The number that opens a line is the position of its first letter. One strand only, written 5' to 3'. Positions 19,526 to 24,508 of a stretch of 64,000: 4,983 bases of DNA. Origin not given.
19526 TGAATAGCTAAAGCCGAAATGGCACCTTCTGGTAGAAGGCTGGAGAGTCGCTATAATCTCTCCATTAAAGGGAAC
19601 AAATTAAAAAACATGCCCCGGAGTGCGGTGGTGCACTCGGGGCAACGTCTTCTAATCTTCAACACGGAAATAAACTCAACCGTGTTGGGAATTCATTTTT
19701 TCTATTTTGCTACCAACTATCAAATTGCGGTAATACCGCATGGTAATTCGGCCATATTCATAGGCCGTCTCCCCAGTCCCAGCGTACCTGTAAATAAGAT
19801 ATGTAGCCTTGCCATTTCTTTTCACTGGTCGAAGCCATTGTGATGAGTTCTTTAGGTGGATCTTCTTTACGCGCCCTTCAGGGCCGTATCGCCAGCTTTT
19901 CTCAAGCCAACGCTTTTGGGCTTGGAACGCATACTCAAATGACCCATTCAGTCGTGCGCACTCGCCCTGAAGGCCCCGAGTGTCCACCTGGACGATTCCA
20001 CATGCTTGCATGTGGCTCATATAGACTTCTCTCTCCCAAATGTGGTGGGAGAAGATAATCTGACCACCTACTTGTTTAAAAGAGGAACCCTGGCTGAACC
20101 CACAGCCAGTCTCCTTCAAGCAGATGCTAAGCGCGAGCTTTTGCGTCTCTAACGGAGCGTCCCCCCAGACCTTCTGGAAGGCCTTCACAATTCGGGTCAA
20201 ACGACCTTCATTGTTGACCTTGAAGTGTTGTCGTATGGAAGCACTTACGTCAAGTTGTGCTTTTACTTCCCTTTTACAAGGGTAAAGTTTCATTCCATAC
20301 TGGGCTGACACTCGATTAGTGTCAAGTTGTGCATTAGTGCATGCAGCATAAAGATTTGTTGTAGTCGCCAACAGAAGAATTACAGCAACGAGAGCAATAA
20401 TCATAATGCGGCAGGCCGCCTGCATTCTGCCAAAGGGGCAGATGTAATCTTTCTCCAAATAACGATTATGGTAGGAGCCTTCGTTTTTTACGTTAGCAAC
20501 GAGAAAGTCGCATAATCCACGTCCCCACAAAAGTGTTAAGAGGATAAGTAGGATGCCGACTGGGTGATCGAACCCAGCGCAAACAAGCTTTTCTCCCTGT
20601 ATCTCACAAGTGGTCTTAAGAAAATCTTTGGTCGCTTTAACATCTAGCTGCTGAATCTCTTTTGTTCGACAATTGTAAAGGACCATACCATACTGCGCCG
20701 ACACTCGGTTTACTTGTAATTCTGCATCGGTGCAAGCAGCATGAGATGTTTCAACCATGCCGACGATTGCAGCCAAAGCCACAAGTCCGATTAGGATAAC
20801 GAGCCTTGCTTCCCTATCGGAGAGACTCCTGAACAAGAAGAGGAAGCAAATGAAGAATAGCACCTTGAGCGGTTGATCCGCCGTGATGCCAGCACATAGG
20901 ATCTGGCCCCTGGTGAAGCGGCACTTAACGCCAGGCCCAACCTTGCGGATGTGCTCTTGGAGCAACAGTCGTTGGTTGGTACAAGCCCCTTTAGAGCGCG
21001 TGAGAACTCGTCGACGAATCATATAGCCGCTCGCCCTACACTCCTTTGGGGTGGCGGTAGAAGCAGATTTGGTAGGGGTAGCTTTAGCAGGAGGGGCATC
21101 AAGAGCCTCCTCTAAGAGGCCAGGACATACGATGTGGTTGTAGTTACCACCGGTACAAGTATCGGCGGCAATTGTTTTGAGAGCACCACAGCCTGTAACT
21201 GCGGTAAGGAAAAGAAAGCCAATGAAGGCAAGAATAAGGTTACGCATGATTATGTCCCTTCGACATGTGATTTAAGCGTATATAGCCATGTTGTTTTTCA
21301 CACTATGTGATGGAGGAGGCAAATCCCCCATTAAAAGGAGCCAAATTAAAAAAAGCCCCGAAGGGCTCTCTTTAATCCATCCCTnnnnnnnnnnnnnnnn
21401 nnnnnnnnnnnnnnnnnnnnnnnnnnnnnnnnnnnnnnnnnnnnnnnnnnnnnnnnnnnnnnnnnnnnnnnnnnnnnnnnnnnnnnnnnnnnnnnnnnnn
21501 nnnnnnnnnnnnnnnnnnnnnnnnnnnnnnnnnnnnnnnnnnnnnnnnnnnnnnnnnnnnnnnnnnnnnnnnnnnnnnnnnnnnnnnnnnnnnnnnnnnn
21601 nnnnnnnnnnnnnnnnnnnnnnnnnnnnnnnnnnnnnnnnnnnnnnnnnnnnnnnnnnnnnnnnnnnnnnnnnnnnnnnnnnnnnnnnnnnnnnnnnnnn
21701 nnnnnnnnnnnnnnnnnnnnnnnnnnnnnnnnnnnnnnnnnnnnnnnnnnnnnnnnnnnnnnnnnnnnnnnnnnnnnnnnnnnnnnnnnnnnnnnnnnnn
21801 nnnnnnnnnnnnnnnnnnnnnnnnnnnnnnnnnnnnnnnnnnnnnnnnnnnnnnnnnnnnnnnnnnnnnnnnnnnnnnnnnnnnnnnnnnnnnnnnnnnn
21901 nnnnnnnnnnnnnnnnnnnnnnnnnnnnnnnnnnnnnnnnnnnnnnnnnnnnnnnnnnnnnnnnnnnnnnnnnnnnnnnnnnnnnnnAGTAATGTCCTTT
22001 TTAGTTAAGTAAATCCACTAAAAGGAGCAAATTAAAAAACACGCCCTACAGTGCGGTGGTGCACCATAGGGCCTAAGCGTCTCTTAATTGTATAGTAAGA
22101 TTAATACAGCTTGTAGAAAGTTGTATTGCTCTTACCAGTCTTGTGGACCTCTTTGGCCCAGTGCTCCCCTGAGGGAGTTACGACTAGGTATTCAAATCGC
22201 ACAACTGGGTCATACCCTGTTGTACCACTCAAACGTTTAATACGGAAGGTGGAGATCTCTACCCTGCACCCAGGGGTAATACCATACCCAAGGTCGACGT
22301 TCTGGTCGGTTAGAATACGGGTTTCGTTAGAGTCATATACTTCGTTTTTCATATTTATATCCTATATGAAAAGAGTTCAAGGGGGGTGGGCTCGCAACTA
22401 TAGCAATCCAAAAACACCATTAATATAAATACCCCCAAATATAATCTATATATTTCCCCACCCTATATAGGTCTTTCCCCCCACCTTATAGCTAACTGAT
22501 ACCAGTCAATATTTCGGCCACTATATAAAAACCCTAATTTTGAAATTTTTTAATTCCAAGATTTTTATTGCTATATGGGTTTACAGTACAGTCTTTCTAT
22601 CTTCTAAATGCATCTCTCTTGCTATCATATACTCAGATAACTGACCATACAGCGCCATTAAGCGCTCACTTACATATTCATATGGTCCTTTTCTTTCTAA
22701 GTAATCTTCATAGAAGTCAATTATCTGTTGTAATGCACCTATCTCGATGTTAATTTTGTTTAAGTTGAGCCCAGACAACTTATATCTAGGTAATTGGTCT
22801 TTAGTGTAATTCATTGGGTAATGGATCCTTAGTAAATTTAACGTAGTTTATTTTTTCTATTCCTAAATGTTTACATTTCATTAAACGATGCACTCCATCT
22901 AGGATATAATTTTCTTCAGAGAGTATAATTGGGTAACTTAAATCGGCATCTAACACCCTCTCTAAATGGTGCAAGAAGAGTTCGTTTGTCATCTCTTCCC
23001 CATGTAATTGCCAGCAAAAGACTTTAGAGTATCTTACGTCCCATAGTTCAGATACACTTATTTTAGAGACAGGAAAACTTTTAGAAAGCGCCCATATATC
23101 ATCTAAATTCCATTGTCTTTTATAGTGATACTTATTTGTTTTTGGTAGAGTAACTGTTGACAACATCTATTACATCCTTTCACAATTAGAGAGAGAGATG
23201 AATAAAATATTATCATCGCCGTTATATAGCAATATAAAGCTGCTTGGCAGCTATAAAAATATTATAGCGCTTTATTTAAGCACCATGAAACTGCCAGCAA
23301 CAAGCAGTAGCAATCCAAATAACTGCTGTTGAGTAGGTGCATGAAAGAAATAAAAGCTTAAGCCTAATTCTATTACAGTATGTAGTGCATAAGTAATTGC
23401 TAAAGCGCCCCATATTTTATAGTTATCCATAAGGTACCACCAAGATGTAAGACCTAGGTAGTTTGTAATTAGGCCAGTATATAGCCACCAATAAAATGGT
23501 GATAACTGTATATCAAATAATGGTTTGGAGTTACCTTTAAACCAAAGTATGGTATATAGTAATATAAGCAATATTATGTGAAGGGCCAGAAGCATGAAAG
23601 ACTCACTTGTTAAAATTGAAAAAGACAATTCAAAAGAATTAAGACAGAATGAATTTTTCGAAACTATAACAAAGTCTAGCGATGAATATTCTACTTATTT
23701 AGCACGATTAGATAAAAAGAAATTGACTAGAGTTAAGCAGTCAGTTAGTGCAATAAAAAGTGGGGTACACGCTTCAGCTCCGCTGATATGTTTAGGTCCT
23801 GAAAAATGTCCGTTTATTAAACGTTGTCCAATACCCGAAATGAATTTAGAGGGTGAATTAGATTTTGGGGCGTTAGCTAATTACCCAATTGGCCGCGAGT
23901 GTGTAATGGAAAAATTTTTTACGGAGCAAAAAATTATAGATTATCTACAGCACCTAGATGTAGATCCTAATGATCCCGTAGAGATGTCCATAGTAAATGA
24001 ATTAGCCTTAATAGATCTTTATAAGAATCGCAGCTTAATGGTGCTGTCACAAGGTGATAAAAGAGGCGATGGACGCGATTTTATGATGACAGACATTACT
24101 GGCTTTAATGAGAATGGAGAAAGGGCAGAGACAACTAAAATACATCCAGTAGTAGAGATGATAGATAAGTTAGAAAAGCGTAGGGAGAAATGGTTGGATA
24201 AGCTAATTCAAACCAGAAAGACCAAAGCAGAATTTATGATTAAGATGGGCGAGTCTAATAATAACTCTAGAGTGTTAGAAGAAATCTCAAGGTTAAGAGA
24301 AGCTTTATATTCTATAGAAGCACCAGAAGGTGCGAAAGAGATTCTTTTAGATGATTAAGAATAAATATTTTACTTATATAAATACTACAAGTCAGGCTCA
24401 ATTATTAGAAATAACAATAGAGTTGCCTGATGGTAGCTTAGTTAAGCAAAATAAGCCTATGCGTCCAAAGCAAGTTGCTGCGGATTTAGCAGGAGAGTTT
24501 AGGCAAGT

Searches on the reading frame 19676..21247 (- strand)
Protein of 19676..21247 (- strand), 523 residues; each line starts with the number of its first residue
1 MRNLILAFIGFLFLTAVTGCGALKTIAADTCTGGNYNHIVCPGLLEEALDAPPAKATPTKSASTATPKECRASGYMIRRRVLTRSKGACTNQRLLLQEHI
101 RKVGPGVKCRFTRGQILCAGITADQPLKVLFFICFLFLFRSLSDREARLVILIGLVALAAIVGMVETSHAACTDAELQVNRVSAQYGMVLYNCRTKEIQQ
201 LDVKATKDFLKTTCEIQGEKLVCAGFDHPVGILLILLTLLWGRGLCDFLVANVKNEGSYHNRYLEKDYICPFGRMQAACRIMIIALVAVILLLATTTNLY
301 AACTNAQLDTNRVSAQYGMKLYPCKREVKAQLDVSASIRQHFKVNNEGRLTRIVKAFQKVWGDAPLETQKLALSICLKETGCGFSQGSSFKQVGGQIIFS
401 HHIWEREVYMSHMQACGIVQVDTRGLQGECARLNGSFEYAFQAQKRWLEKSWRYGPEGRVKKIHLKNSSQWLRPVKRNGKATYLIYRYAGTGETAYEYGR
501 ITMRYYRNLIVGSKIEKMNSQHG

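Call 18: search_protein_families(library=pfam, proteins=[window:19676-21247:-], max_evalue=0.01)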
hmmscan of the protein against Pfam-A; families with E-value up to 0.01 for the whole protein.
window:19676-21247:- (523 aa): 1 family
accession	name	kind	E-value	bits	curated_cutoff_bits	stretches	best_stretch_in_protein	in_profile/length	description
PF17665.6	DUF5527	-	0.0034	17.5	28.5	1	281-324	42-85/139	Family of unknown function (DUF5527)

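Call 69: search_protein_families(library=phrogs, proteins=[window:19676-21247:-], max_evalue=0.01)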
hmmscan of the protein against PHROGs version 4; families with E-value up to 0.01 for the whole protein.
window:19676-21247:- (523 aa): 0 families

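Call 72: search_solved_structures(query=window:19676-21247:-, max_evalue=10, show_alignments=2)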
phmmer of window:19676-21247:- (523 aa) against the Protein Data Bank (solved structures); distinct sequences matched with E-value up to 10: 0.

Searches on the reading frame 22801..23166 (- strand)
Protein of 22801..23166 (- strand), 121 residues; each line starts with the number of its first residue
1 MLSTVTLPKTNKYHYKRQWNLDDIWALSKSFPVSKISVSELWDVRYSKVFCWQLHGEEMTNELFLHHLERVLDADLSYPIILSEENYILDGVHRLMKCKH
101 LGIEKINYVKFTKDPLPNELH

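Call 69: search_protein_families(library=phrogs, proteins=[window:22801-23166:-], max_evalue=0.01)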
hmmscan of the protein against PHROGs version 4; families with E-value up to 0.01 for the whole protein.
window:22801-23166:- (121 aa): 2 families
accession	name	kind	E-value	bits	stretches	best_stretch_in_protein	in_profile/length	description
phrog_17560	-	unknown function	1.5e-12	48.9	1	13-118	15-111/119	-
phrog_4635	-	unknown function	0.0063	17.8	1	64-111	37-85/103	-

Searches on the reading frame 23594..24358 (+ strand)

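Call 18: search_protein_families(library=pfam, proteins=[window:23594-24358:+], max_evalue=0.01)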
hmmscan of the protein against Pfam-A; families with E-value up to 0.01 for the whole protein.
window:23594-24358:+ (254 aa): 1 family
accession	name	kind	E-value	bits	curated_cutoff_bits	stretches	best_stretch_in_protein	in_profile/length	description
PF04778.17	LMP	-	0.00095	19.5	26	0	179-241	49-112/158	LMP repeated region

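Call 69: search_protein_families(library=phrogs, proteins=[window:23594-24358:+], max_evalue=0.01)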
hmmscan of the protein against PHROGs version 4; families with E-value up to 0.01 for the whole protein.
window:23594-24358:+ (254 aa): 0 families
